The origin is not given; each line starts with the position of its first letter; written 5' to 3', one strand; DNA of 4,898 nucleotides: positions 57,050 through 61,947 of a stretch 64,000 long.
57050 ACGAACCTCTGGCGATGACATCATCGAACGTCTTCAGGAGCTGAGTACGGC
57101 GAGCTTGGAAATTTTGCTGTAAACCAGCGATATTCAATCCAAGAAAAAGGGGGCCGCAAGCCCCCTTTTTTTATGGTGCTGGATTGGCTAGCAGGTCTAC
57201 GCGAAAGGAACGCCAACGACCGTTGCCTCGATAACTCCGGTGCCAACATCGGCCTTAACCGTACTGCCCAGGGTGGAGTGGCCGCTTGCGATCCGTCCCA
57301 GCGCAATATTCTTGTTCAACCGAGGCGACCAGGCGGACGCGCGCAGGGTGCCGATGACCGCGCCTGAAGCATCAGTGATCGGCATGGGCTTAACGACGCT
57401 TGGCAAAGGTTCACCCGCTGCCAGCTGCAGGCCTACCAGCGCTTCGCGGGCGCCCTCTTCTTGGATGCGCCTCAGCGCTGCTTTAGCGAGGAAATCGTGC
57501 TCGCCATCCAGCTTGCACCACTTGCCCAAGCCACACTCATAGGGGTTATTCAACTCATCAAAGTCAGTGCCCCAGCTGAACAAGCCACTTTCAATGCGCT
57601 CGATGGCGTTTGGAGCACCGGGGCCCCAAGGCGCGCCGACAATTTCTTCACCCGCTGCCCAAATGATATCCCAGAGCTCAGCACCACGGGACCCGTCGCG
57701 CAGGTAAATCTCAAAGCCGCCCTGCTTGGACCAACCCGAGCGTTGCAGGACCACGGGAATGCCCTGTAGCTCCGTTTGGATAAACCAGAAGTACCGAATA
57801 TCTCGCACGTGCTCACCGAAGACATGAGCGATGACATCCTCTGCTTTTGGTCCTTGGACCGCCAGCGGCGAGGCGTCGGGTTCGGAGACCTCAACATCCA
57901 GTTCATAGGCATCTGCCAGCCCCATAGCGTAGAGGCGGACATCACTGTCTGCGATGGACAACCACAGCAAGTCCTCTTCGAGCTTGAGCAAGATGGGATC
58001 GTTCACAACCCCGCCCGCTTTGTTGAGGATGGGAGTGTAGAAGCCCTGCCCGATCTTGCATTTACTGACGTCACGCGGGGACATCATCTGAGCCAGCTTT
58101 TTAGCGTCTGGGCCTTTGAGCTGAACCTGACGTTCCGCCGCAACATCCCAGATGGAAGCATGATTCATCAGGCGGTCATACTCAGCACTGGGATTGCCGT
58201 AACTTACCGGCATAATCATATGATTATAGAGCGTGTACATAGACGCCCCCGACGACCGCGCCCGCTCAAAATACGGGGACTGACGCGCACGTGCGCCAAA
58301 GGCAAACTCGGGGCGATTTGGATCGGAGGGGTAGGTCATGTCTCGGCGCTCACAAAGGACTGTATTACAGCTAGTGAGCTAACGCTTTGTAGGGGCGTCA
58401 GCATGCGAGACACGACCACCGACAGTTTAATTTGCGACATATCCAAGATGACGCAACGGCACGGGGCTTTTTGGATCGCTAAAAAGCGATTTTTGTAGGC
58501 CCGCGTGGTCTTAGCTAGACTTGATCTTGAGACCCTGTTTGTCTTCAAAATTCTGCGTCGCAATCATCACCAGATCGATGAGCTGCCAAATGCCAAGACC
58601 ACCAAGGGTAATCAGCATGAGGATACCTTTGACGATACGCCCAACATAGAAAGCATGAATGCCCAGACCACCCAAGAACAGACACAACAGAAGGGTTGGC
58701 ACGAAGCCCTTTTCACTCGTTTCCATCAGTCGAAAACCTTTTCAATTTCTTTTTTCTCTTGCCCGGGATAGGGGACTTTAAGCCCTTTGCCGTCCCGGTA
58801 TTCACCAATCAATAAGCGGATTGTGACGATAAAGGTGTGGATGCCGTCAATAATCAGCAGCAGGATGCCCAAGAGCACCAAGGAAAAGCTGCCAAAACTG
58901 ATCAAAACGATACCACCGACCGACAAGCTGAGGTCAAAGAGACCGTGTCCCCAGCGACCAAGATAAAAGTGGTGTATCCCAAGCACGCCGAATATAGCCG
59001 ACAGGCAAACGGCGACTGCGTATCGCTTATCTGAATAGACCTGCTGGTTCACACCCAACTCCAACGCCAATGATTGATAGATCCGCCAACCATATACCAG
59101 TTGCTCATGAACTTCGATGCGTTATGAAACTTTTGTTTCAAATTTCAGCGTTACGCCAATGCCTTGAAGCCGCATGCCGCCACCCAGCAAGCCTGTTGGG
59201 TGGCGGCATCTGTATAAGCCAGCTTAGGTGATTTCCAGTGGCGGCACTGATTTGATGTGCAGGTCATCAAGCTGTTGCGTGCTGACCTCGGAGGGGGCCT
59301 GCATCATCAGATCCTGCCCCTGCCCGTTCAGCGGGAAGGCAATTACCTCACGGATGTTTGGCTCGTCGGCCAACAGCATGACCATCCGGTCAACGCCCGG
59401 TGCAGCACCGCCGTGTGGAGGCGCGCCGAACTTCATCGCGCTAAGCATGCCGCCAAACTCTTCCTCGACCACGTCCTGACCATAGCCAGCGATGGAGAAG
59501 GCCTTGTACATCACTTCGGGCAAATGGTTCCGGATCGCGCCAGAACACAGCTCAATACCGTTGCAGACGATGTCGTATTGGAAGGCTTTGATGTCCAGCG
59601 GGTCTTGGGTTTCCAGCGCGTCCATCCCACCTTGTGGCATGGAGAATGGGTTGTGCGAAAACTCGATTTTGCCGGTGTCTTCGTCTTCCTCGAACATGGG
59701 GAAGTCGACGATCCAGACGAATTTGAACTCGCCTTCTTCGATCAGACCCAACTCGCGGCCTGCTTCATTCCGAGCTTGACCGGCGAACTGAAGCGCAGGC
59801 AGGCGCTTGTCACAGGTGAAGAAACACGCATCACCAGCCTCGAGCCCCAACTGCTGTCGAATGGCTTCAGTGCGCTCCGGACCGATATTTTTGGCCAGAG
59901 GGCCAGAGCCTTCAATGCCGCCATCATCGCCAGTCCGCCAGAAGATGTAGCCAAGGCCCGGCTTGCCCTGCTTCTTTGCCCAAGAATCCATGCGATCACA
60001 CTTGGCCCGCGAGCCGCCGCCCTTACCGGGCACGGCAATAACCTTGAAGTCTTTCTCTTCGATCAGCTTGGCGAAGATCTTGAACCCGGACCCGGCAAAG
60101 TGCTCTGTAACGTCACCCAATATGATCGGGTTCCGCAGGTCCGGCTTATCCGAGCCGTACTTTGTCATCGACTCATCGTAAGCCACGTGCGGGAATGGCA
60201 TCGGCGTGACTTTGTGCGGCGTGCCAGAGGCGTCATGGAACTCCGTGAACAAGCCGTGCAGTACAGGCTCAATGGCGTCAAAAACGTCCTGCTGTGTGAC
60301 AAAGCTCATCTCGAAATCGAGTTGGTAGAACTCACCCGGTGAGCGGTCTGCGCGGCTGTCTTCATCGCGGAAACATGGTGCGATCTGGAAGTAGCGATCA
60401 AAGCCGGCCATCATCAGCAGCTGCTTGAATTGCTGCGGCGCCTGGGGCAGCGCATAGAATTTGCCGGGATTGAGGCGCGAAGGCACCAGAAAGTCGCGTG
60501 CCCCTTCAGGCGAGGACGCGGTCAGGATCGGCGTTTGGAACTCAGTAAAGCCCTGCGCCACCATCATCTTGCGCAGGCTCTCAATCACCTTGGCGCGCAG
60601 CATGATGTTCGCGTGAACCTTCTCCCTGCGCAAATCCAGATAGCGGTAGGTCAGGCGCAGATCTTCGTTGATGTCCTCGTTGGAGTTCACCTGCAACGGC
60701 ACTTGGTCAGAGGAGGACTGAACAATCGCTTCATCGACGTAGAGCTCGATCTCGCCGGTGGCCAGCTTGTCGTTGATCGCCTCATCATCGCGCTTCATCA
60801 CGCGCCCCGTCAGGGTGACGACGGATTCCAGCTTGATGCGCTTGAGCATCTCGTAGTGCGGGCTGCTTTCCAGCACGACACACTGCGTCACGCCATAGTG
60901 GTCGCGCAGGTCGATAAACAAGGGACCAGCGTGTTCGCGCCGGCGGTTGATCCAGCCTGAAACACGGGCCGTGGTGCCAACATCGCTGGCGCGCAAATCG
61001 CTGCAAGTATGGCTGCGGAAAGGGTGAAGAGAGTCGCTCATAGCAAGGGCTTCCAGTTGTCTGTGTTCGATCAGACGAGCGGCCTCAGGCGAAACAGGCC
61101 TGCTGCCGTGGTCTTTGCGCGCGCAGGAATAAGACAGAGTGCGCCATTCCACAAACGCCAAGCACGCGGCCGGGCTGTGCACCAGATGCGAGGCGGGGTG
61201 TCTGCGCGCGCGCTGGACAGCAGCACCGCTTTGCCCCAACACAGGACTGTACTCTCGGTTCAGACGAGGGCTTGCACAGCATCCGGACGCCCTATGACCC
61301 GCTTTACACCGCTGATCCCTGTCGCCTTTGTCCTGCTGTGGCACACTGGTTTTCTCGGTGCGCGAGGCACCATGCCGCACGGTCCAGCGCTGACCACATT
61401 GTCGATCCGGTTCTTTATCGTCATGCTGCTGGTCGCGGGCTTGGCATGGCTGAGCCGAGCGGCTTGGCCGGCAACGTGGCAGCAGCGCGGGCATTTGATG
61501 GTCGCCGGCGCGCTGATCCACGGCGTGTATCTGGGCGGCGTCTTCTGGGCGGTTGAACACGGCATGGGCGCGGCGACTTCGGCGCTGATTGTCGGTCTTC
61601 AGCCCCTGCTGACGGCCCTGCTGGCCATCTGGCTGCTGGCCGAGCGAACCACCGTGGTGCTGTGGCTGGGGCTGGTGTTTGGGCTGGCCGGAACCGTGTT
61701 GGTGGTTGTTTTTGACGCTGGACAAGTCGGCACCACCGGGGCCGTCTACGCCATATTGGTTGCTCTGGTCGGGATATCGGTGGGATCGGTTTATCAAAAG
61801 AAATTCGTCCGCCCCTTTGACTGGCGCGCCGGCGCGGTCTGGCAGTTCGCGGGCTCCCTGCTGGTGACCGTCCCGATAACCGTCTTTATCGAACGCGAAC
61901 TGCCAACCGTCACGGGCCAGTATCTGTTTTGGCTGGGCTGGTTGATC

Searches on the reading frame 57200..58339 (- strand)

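Call 84: search_protein_families(library=pfam, proteins=[window:57200-58339:-], max_evalue=0.00001)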
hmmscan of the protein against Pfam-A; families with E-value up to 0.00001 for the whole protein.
window:57200-58339:- (380 aa): 2 families
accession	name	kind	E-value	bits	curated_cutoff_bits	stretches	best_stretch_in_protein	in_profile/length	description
PF01571.26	GCV_T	-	6.2e-45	153.9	25.6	1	25-272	3-253/255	Aminomethyltransferase folate-binding domain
PF08669.17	GCV_T_C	-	1.1e-12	48.1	25.9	1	301-379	3-78/80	Glycine cleavage T-protein C-terminal barrel domain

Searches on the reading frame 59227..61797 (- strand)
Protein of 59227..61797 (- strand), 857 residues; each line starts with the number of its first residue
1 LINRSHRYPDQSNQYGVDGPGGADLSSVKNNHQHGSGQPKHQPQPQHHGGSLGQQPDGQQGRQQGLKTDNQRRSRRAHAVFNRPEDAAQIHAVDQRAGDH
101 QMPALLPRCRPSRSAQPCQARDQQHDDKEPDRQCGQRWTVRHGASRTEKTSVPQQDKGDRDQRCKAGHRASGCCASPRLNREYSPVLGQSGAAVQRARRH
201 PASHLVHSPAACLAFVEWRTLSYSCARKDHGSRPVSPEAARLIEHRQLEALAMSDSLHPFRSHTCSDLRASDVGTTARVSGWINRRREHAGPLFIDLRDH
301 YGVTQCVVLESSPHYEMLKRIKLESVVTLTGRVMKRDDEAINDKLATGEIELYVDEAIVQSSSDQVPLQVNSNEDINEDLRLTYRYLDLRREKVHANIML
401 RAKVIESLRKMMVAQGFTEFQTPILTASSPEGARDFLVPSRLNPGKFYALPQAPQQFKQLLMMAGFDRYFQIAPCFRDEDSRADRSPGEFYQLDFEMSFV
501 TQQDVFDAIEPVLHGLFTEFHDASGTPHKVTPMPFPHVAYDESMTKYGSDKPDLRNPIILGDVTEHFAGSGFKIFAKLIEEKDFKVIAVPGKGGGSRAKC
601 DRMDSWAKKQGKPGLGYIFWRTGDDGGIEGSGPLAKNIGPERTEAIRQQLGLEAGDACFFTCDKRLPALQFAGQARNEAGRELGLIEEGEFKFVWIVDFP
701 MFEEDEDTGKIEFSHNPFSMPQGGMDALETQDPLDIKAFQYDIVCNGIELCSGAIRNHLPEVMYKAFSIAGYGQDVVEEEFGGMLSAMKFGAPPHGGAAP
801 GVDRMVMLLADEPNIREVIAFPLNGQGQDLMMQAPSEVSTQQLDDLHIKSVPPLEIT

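Call 84: search_protein_families(library=pfam, proteins=[window:59227-61797:-], max_evalue=0.00001)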
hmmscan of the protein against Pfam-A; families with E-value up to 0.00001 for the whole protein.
window:59227-61797:- (857 aa): 3 families
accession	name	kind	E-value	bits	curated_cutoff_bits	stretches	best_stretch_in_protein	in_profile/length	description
PF00152.25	tRNA-synt_2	-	6.8e-109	364.1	25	1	377-824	1-307/308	tRNA synthetases class II (D, K and N)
PF01336.31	tRNA_anti-codon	-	2.7e-13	50.1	27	1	278-357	2-72/75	OB-fold nucleic acid binding domain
PF02938.19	GAD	-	3.9e-08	33.9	23.4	1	582-665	9-88/95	GAD domain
